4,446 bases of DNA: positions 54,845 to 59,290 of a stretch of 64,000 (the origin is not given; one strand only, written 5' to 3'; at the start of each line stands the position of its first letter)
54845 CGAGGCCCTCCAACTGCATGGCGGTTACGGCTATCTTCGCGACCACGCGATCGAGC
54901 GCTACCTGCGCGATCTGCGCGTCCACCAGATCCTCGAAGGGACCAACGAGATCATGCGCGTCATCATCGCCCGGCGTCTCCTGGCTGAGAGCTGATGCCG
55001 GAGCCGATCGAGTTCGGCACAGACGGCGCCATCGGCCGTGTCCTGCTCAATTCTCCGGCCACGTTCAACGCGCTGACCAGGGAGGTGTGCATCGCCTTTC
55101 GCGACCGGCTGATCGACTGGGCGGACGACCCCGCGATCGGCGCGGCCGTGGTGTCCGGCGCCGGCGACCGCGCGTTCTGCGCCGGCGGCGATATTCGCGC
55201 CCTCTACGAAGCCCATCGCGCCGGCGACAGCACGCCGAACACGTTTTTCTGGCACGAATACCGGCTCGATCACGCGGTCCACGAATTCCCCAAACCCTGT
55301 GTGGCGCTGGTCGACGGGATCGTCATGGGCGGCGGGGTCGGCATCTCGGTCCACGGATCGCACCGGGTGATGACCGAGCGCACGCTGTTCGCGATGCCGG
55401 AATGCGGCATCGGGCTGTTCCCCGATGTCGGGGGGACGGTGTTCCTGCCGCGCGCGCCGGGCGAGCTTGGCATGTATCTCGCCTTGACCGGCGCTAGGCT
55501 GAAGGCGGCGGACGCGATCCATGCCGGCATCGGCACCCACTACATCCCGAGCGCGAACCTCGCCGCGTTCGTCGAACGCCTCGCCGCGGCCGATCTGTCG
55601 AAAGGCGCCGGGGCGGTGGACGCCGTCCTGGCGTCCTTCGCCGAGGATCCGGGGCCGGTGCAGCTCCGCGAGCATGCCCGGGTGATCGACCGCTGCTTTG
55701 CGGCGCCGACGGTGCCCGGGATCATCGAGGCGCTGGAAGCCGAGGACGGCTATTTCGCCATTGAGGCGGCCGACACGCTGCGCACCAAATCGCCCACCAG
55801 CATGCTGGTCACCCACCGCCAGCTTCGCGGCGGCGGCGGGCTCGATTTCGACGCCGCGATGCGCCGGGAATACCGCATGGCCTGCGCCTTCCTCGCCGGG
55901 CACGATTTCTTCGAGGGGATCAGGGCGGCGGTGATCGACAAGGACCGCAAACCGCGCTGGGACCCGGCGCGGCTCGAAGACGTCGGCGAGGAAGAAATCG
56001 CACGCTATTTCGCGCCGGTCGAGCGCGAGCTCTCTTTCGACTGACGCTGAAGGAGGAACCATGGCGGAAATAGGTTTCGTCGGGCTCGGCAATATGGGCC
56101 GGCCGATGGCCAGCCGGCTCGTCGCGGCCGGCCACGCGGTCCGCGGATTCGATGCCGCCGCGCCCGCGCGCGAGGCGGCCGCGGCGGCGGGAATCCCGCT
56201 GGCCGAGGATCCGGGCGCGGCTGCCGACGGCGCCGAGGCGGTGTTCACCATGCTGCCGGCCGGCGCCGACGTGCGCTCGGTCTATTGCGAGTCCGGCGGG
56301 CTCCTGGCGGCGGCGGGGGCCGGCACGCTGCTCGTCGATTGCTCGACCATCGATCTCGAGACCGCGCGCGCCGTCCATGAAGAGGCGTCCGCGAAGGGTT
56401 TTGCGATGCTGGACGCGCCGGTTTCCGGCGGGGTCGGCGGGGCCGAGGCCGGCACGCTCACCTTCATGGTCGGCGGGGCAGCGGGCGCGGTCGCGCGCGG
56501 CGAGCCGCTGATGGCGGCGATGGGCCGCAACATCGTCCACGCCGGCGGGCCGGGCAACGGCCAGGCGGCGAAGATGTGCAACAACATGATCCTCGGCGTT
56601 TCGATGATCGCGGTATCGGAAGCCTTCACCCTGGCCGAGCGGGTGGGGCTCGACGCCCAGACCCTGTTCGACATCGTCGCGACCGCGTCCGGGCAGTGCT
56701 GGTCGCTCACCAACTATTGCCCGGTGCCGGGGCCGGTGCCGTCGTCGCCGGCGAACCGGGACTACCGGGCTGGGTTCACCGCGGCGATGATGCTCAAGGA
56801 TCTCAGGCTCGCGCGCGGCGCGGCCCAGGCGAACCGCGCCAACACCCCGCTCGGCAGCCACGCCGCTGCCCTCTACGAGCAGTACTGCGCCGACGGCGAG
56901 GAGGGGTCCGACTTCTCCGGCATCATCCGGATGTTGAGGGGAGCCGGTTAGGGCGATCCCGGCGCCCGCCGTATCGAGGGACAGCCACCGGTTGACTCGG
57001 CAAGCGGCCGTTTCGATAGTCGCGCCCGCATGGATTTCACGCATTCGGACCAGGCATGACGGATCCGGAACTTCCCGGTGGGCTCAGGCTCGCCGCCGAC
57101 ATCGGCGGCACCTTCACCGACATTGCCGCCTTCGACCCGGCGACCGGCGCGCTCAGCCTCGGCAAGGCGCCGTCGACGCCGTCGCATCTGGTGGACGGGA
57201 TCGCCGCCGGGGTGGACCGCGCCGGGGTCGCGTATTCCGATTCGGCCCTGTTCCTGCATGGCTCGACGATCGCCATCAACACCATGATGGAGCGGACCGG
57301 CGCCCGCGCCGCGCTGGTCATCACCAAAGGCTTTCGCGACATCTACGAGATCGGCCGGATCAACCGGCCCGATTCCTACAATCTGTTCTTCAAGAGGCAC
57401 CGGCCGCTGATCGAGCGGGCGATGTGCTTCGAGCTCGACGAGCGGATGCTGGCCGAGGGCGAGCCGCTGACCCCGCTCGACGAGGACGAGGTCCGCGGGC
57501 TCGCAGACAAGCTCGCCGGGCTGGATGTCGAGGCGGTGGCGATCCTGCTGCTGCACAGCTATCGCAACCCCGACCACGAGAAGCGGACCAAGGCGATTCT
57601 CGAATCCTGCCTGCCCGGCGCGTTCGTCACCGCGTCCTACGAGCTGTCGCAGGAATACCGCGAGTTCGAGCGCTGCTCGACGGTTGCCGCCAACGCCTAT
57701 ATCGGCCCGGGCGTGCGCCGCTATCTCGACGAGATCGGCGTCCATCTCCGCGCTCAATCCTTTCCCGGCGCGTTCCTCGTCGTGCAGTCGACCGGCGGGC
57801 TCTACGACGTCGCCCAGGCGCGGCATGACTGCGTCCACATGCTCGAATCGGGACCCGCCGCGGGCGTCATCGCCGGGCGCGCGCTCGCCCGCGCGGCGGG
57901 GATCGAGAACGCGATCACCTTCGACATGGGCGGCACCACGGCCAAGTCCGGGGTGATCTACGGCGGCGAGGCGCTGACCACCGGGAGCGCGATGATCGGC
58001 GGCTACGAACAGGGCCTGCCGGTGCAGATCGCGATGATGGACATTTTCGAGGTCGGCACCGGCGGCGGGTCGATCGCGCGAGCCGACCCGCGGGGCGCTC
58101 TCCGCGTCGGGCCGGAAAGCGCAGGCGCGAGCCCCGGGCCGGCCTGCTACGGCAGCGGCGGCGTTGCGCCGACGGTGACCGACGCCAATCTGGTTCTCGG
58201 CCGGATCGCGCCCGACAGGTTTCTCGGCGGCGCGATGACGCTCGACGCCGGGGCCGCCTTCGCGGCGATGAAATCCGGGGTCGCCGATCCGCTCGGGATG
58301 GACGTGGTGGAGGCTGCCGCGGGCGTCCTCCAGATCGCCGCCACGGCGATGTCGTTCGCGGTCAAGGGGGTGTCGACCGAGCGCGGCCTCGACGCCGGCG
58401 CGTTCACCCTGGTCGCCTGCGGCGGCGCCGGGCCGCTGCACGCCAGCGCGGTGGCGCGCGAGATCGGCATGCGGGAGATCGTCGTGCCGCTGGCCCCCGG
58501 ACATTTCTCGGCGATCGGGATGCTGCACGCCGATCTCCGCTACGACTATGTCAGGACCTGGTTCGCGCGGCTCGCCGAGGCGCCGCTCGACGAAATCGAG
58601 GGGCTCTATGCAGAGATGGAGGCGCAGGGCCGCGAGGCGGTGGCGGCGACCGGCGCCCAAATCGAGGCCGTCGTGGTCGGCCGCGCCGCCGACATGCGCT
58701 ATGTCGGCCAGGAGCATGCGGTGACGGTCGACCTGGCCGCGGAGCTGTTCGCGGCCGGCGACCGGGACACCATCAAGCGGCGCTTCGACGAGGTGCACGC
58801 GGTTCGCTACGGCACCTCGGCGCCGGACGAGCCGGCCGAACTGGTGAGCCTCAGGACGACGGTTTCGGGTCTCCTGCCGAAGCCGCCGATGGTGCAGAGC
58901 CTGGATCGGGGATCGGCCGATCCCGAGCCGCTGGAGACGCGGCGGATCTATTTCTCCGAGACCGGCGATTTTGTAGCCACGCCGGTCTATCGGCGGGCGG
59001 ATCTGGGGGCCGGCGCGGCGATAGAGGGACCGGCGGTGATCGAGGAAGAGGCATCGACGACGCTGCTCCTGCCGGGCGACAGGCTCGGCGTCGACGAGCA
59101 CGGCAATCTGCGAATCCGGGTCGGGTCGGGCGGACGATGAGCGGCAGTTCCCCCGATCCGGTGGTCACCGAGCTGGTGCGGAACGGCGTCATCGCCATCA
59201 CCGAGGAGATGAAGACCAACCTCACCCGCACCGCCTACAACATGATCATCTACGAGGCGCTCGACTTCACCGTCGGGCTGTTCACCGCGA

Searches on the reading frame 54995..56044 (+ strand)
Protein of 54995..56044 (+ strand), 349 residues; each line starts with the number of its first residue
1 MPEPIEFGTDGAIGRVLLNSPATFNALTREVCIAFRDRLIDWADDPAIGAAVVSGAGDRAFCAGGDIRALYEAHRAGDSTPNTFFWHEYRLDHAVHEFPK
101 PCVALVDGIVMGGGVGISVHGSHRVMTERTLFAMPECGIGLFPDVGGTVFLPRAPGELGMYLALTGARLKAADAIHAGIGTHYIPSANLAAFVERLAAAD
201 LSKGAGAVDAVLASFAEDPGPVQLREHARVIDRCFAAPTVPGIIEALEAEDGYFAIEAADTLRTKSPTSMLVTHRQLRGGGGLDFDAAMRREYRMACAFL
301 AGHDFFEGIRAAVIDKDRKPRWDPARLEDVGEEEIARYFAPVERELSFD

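Call 5: search_protein_families(library=pfam, proteins=[window:54995-56044:+])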
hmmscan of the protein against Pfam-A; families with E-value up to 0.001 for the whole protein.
window:54995-56044:+ (349 aa): 2 families
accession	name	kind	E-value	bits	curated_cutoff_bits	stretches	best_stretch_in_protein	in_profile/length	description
PF16113.10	ECH_2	-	1.6e-124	416.2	27.2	1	13-339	1-335/335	Enoyl-CoA hydratase/isomerase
PF00378.25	ECH_1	-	1.4e-28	100.4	27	1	11-214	4-204/251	Enoyl-CoA hydratase/isomerase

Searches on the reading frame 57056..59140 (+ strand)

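Call 5: search_protein_families(library=pfam, proteins=[window:57056-59140:+])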
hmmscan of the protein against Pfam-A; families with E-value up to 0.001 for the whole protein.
window:57056-59140:+ (694 aa): 3 families
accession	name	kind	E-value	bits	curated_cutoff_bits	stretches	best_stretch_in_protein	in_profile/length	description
PF01968.24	Hydantoinase_A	-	2.4e-83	280.2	22.9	1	206-497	1-290/291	Hydantoinase/oxoprolinase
PF05378.19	Hydant_A_N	-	5.5e-45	153.7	25.2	1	11-184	1-174/176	Hydantoinase/oxoprolinase N-terminal region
PF19278.4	Hydant_A_C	-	4.1e-14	52.9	21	1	512-683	12-186/193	Hydantoinase/oxoprolinase C-terminal domain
